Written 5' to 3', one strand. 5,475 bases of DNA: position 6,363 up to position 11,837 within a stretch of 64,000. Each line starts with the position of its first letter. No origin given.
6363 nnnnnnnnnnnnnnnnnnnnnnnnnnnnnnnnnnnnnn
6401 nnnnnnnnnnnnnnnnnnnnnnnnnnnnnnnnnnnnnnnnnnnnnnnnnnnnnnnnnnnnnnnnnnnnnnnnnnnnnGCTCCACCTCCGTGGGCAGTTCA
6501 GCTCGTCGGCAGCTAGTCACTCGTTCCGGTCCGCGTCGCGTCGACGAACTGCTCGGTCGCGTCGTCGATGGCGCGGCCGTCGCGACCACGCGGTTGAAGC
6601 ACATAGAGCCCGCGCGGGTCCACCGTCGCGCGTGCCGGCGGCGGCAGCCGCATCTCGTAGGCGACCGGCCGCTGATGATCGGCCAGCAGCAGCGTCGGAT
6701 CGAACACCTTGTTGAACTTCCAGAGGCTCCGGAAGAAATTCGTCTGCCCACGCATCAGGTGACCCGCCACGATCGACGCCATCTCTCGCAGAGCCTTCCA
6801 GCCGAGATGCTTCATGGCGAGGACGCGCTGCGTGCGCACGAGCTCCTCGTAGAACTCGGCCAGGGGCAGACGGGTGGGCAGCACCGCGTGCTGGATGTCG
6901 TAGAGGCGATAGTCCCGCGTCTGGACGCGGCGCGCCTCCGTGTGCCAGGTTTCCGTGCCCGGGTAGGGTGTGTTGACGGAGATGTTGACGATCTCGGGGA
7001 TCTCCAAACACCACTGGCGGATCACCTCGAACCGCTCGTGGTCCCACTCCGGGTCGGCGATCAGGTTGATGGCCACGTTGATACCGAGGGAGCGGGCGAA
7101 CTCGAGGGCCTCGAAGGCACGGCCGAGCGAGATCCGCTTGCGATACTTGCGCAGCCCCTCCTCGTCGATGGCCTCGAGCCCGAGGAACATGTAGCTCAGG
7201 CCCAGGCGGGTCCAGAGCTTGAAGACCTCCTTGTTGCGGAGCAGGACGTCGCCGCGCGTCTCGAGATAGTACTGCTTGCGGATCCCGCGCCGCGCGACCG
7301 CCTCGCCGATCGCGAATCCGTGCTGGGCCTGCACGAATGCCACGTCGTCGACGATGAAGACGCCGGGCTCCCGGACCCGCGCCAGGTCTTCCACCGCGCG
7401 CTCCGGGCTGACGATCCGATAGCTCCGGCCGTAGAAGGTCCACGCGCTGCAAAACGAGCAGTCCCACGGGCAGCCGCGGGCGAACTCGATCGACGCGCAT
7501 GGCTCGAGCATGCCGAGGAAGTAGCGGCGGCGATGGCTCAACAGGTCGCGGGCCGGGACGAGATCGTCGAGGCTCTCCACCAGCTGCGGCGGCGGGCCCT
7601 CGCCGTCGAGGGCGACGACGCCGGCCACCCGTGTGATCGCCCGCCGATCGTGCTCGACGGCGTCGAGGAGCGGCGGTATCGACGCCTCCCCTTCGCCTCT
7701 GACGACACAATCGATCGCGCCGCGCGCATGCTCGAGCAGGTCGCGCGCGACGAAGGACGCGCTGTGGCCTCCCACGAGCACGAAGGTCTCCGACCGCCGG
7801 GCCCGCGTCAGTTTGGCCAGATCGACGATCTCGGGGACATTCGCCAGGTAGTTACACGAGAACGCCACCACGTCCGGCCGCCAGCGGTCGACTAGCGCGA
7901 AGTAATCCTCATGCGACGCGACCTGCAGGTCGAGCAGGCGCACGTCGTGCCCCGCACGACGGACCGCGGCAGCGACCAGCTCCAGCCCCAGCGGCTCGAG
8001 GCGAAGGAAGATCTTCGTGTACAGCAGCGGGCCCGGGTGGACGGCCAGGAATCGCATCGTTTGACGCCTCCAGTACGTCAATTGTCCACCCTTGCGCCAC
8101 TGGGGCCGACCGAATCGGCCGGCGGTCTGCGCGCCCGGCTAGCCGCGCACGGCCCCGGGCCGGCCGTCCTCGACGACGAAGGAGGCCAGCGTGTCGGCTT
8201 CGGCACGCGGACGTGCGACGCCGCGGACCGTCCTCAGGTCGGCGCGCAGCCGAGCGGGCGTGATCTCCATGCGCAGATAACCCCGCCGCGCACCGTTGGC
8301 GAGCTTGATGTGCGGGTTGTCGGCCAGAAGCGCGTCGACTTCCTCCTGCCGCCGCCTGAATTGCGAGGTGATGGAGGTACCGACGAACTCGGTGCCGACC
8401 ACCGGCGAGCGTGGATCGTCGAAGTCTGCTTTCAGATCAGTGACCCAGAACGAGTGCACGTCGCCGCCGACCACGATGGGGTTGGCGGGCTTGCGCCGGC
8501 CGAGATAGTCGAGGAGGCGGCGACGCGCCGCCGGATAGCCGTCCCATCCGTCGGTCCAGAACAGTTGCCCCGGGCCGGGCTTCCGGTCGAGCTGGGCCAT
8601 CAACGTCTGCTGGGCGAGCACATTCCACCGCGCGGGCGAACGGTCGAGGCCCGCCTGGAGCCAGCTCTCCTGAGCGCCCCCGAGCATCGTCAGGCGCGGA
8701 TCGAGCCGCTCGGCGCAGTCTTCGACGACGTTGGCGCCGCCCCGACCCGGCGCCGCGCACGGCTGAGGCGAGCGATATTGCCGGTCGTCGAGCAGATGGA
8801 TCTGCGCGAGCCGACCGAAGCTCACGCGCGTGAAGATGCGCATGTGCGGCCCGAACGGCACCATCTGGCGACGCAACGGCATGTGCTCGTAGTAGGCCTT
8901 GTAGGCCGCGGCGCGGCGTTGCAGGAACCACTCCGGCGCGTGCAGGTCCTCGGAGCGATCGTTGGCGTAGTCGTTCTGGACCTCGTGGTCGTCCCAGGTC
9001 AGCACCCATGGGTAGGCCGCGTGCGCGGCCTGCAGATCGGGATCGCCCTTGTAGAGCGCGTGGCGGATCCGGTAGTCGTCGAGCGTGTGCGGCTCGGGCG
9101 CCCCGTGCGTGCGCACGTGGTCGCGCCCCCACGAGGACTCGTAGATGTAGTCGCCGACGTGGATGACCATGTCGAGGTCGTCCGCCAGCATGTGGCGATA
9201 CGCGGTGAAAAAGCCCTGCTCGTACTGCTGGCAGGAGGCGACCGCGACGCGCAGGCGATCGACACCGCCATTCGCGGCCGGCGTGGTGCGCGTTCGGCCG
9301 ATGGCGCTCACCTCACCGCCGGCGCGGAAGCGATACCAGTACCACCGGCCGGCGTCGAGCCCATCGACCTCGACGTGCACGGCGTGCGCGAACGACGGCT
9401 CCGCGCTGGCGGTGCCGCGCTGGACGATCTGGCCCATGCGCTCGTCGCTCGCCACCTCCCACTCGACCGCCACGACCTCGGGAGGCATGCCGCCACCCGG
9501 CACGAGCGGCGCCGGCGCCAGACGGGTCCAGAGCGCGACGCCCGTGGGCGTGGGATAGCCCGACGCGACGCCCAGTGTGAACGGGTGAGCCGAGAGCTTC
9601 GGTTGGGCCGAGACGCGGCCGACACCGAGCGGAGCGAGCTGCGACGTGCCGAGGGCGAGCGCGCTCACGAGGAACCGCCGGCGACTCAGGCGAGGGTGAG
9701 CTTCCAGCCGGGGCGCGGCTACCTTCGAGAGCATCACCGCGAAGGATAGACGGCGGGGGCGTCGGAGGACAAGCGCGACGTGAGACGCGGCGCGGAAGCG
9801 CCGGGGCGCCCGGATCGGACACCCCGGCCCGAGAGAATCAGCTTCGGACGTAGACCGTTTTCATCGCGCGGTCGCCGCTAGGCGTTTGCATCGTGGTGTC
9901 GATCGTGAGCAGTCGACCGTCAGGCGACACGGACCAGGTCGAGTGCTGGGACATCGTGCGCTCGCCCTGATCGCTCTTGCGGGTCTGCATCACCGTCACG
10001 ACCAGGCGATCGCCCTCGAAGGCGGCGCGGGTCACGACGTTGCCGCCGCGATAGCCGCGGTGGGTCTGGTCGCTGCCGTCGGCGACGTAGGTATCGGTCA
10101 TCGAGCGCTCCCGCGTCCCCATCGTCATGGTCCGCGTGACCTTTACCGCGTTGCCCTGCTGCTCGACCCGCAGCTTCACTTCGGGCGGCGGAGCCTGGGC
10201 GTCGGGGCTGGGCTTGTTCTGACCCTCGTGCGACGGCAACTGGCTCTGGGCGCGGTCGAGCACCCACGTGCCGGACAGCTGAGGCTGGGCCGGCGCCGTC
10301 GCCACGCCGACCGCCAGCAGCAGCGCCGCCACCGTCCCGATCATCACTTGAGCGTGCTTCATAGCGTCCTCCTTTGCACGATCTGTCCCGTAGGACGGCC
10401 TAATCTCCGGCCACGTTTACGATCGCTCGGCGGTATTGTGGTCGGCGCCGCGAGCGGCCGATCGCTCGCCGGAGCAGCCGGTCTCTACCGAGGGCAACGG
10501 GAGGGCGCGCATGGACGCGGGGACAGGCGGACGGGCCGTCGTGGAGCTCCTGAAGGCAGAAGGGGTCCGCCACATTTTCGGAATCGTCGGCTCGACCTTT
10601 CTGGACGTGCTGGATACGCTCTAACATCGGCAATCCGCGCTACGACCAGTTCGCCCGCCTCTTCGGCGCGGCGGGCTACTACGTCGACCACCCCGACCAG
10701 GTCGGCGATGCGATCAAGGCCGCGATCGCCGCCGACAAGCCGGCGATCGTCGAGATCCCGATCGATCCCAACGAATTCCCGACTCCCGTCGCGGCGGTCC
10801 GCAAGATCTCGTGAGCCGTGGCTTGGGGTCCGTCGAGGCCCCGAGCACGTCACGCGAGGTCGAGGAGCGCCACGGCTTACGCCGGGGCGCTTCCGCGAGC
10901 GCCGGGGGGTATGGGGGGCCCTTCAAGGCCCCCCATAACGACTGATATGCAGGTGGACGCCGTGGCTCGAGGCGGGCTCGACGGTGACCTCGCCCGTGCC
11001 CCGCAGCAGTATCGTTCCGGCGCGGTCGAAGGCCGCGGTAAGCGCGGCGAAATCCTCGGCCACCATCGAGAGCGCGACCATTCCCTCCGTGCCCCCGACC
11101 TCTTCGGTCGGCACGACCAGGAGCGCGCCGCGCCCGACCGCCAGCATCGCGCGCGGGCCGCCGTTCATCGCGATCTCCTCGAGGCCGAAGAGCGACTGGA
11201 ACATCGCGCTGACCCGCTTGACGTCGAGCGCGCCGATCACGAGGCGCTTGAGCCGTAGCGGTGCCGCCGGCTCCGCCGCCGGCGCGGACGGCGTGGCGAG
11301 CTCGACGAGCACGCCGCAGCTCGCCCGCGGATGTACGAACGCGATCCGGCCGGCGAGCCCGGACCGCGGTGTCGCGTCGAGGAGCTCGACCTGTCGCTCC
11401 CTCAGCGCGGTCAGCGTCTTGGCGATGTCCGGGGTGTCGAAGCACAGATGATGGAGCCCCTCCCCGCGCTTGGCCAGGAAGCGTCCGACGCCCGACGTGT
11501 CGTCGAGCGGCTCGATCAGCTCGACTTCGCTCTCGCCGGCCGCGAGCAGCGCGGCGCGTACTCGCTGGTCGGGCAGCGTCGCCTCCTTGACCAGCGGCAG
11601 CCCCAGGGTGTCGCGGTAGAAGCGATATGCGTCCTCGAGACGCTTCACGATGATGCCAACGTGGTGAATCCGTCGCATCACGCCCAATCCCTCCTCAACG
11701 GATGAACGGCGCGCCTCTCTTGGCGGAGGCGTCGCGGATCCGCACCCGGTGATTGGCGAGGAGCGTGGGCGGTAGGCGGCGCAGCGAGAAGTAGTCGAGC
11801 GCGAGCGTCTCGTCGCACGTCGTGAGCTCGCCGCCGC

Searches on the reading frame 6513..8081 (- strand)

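Call 42: search_protein_families(library=ncbifam, proteins=[window:6513-8081:-], max_evalue=0.00001)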
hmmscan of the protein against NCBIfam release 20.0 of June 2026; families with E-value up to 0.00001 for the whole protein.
window:6513-8081:- (522 aa): 17 families
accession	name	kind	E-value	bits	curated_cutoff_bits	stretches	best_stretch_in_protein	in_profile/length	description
TIGR04367.1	HpnR_B12_rSAM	equivalog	3.8e-268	889.9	650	1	9-497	1-489/490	hopanoid C-3 methylase HpnR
TIGR02026.1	BchE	equivalog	9.2e-51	173.2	481.35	1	23-429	15-435/497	magnesium-protoporphyrin IX monomethyl ester anaerobic oxidative cyclase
NF050148.1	rSAM_ApyD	equivalog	2.6e-27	95.5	750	1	31-387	26-398/645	RiPP biosynthesis radical SAM protein ApyD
TIGR04072.2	rSAM_ladder_B12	equivalog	1.7e-22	79.6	360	1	30-334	18-321/443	lipid biosynthesis B12-binding/radical SAM protein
TIGR03975.1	rSAM_ocin_1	subfamily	5.3e-20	71.5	281.85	1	61-344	121-413/606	RiPP maturation radical SAM C-methyltransferase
NF040542.1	rSAM_RCCLKC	equivalog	1.1e-17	64.4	450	1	29-343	12-331/423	arsinothricin biosynthesis radical SAM protein ArsL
NF040546.1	rSAM_CUAEP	equivalog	3.1e-16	59.1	500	1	29-347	12-326/468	CUAEP/CCAEP-tail radical SAM (seleno)protein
TIGR04295.1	B12_rSAM_oligo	hypoth_equivalog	4.4e-16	58.6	400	1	30-377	25-379/422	TIGR04295 family B12-binding domain-containing radical SAM protein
TIGR03471.1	HpnJ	equivalog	7.4e-16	58.1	577.6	1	86-381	85-386/472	hopanoid biosynthesis associated radical SAM protein HpnJ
TIGR04013.1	B12_SAM_MJ_1487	hypoth_equivalog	8.7e-15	54.4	251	1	57-234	31-190/382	TIGR04013 family B12-binding domain/radical SAM domain-containing protein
TIGR04385.1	B12_rSAM_cofa1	equivalog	2.3e-14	53.5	450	1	27-321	17-323/438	B12 lower ligand biosynthesis radical SAM protein BzaD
TIGR04014.1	B12_SAM_MJ_0865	equivalog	2.6e-14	52.8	360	1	67-241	37-206/434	methyl-coenzyme M reductase glutamine C-methyltransferase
NF033070.1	rSAM_AprD4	equivalog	3.6e-14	52.5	500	1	28-379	40-387/456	AprD4 family radical SAM diol-dehydratase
NF038361.1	rSAM_Sden_1168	equivalog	5.9e-14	51.5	575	1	31-256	86-340/560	Sden_1168 family B12-binding radical SAM P-methyltransferase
TIGR04479.1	bcpD_PhpK_rSAM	subfamily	2.1e-10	39.6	600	1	35-337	77-384/504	PhpK family radical SAM P-methyltransferase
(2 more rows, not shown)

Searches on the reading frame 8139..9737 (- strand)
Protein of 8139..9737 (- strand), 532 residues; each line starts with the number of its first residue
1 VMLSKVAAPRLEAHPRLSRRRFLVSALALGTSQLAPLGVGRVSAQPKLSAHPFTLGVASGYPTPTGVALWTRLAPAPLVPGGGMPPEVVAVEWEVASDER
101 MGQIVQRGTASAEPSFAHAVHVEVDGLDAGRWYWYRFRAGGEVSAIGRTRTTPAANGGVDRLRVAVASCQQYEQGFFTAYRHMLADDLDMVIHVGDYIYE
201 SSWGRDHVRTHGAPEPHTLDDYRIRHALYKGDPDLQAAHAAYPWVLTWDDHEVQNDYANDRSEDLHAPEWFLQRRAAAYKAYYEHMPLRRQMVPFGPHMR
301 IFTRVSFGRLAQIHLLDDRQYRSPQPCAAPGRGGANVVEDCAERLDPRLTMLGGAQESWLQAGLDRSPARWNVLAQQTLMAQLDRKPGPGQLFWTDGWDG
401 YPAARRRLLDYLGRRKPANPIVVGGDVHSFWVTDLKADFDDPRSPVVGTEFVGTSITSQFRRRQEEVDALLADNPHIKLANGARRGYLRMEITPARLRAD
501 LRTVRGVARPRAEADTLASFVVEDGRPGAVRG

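Call 42: search_protein_families(library=ncbifam, proteins=[window:8139-9737:-], max_evalue=0.00001)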
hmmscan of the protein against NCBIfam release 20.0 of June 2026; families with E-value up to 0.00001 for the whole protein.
window:8139-9737:- (532 aa): 1 family
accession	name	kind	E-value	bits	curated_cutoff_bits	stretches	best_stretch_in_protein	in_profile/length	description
NF058638.1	AlkPhosPhoDBac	equivalog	5.1e-175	583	1000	1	17-528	17-532/574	alkaline phosphatase PhoD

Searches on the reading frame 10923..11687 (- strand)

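Call 63: search_protein_families(library=pfam, proteins=[window:10923-11687:-], max_evalue=0.001)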
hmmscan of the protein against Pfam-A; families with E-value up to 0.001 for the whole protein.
window:10923-11687:- (254 aa): 3 families
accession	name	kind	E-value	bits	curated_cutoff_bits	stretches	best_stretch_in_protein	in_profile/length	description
PF13669.12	Glyoxalase_4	-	1.3e-22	80.5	27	1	8-114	1-105/109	Glyoxalase/Bleomycin resistance protein/Dioxygenase superfamily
PF00903.31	Glyoxalase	-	1.6e-17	64.5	20.6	1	6-130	1-121/121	Glyoxalase/Bleomycin resistance protein/Dioxygenase superfamily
PF13468.12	Glyoxalase_3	-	1.2e-11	45.5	25.1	1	7-166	1-175/176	Glyoxalase-like domain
